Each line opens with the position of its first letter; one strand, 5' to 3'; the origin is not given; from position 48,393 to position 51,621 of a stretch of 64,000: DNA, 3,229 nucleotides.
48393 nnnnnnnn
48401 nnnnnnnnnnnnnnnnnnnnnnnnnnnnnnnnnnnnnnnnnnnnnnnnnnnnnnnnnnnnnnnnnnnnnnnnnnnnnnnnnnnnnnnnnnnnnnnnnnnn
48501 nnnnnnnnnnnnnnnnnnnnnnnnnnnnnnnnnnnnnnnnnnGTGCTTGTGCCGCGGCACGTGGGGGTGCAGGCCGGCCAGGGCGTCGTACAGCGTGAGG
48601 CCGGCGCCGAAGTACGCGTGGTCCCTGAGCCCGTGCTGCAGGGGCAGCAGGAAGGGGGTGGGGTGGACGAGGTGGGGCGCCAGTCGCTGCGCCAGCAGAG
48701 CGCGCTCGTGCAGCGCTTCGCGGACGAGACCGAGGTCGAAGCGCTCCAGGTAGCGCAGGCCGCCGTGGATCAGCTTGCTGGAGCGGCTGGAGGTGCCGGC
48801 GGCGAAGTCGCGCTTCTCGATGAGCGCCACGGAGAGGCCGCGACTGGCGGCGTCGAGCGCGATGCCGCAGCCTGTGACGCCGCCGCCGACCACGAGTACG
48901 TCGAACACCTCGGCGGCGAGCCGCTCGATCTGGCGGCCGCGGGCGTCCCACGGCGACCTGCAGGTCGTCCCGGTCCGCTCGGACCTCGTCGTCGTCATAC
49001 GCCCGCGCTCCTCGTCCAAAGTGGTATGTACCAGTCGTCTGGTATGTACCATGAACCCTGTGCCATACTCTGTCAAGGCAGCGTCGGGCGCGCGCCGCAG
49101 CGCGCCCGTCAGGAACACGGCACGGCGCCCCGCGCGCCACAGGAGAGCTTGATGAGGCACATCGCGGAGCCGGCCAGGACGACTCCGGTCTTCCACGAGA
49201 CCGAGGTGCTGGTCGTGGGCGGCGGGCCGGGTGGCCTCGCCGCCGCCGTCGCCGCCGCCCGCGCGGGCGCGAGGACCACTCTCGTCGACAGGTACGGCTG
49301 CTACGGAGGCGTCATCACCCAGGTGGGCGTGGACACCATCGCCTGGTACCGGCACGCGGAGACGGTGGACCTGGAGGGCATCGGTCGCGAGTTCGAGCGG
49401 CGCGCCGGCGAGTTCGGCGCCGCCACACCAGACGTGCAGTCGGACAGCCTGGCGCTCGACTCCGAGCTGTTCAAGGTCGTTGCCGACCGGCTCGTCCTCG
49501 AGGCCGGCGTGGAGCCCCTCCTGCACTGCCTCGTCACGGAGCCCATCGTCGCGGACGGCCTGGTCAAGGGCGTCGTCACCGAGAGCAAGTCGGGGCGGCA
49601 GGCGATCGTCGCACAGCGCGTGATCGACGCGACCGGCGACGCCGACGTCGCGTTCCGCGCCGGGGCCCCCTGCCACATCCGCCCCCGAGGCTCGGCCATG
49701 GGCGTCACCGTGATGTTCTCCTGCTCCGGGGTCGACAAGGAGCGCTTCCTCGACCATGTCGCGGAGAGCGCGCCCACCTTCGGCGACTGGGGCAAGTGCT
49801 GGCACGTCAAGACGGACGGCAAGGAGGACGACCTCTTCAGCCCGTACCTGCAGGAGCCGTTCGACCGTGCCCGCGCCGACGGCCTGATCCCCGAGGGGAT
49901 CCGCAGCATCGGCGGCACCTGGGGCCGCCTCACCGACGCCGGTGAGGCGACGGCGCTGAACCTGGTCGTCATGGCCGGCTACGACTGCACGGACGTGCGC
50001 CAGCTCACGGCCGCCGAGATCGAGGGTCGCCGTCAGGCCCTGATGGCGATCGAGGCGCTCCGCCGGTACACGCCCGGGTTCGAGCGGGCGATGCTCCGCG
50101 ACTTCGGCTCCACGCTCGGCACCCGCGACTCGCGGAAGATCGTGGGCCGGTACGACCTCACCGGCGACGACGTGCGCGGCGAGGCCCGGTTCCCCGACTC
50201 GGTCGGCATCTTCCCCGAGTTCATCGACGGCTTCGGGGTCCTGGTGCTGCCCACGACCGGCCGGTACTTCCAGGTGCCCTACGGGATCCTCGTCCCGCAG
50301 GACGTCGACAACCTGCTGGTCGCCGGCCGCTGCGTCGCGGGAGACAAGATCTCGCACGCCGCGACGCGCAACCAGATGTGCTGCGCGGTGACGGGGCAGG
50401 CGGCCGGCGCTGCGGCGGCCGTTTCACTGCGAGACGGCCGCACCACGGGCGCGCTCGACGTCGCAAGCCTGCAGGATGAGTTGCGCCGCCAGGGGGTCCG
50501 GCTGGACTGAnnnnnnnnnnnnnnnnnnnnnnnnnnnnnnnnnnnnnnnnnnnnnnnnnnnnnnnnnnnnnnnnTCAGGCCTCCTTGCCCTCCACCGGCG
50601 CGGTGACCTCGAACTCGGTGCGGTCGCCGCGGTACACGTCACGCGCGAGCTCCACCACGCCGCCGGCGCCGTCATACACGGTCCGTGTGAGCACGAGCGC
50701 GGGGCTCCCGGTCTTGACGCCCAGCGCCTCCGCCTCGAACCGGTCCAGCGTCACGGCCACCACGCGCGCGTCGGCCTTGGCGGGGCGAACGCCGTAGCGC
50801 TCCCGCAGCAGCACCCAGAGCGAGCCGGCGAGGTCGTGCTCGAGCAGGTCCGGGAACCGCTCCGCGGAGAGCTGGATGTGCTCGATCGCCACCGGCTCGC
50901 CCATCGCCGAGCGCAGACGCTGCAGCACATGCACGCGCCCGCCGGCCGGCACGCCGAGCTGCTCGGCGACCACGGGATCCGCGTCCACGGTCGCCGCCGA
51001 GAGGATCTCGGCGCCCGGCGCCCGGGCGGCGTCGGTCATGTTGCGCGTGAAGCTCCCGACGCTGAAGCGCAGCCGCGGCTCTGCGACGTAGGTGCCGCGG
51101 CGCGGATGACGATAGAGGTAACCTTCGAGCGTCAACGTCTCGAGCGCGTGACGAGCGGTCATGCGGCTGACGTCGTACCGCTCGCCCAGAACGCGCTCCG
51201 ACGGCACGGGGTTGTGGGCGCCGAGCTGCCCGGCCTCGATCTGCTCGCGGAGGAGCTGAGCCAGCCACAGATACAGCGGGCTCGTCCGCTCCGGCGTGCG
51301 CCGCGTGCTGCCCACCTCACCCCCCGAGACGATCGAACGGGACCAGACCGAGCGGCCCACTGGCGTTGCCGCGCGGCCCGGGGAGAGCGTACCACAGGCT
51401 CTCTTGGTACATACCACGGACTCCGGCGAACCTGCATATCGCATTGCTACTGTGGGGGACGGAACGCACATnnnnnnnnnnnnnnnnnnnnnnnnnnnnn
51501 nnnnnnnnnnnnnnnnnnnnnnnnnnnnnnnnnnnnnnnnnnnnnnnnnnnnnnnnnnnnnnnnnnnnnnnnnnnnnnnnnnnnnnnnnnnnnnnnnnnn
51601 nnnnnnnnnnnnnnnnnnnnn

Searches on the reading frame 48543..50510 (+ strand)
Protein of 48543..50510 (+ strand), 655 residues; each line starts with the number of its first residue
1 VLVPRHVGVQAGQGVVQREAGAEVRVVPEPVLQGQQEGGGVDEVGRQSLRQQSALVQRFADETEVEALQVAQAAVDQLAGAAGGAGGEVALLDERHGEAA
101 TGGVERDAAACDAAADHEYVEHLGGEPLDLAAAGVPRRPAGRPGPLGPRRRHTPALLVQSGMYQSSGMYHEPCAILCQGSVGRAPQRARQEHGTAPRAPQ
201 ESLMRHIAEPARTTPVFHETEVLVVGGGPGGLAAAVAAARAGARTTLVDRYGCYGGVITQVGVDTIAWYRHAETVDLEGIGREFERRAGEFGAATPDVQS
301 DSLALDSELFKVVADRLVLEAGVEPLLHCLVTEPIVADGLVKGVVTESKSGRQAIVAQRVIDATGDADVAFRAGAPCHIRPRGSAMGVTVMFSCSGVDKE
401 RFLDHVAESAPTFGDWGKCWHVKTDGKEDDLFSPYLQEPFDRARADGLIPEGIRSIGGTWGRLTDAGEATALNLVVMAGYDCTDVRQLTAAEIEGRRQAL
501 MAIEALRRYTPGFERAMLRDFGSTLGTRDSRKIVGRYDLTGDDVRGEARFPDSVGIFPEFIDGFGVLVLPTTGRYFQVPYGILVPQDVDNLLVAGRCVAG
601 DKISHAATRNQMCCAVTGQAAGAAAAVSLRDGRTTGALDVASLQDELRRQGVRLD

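Call 8: search_protein_families(library=pfam, proteins=[window:48543-50510:+])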
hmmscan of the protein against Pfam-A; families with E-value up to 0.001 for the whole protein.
window:48543-50510:+ (655 aa): 5 families
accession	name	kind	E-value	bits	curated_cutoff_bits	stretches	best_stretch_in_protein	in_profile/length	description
PF12831.13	FAD_oxidored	-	1.9e-90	304.6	27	1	221-647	1-416/416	FAD dependent oxidoreductase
PF00890.30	FAD_binding_2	-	2.6e-07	30.6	20.4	1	222-250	2-30/414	FAD binding domain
PF01494.25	FAD_binding_3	-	9.9e-06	25.4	22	1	219-251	1-33/349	FAD binding domain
PF07992.20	Pyr_redox_2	-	1.1e-05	25.4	26.1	1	221-289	2-72/291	Pyridine nucleotide-disulphide oxidoreductase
PF13450.12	NAD_binding_8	-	0.00024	21.7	21.9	1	224-261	1-38/68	NAD(P)-binding Rossmann-like domain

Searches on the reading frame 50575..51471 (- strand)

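Call 8: search_protein_families(library=pfam, proteins=[window:50575-51471:-])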
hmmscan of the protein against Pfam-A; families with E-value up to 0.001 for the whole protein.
window:50575-51471:- (298 aa): 2 families
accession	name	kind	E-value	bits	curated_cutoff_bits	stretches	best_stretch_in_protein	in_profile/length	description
PF07702.18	UTRA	-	3.9e-38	130.9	23.8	1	150-285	4-140/141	UTRA domain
PF00392.27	GntR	-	2.8e-16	59.3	27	1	67-129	2-64/64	Bacterial regulatory proteins, gntR family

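Call 35: search_protein_families(library=ncbifam, proteins=[window:50575-51471:-])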
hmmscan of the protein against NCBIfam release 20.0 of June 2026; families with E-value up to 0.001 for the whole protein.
window:50575-51471:- (298 aa): 20 families
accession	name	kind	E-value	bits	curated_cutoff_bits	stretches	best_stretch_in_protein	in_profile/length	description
TIGR03337.1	phnR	equivalog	1.1e-46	159.4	296.75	1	67-290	3-229/231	phosphonate utilization transcriptional regulator PhnR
TIGR02018.2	his_ut_repres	equivalog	2.3e-30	105.7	220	1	72-288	6-223/226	histidine utilization transcriptional repressor HutC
TIGR02325.1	C_P_lyase_phnF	equivalog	2.5e-30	105.8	156.8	1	66-289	9-236/238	phosphonate metabolism transcriptional regulator PhnF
NF041547.1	GntR_LSA1692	equivalog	1.3e-27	97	275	1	66-290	2-229/233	GntR family transcriptional regulator, LSA1692 subfamily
NF008491.0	PRK11402.1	subfamily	3.2e-26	92.3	269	1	64-288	10-237/243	GntR family transcriptional regulator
NF052441.1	TransRegRv0792c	equivalog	4.5e-25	88.4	400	1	69-293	20-248/260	Rv0792c family HTH-type transcriptional regulator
NF007292.0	PRK09764.1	equivalog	6.1e-21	74.7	281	1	64-291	4-234/240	GntR family transcriptional regulator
NF011575.0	PRK14999.1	equivalog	2.1e-18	66.5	424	1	60-285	7-233/241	histidine utilization repressor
NF052282.1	PLP_TF_PdxR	equivalog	3e-16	59.5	320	1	65-133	1-69/448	MocR-like pyridoxine biosynthesis transcription factor PdxR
NF007486.0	PRK10079.1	equivalog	6.4e-16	58.8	363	1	82-288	28-238/241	phosphonate metabolism transcriptional regulator PhnF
TIGR02404.1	trehalos_R_Bsub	equivalog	9.7e-15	54.8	211.95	1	72-265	7-205/233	trehalose operon repressor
NF052290.2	MocR_like_YczR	exception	4.5e-10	38.8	487.4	1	60-170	17-120/458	MocR-like transcription factor YczR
NF052281.1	rhizopine_MocR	equivalog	3.5e-08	32.6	650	1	63-132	16-85/479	rhizopine catabolism transcriptional regulator MocR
NF052286.1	ecto_TF_EhuR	exception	1e-06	27.6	480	1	61-133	7-79/458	MocR-like ectoine utilization transcription factor EhuR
NF047563.1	modulin_PmtR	equivalog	4.7e-06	26.6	200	1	63-131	10-78/125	PSM export ABC transporter transcriptional regulator PmtR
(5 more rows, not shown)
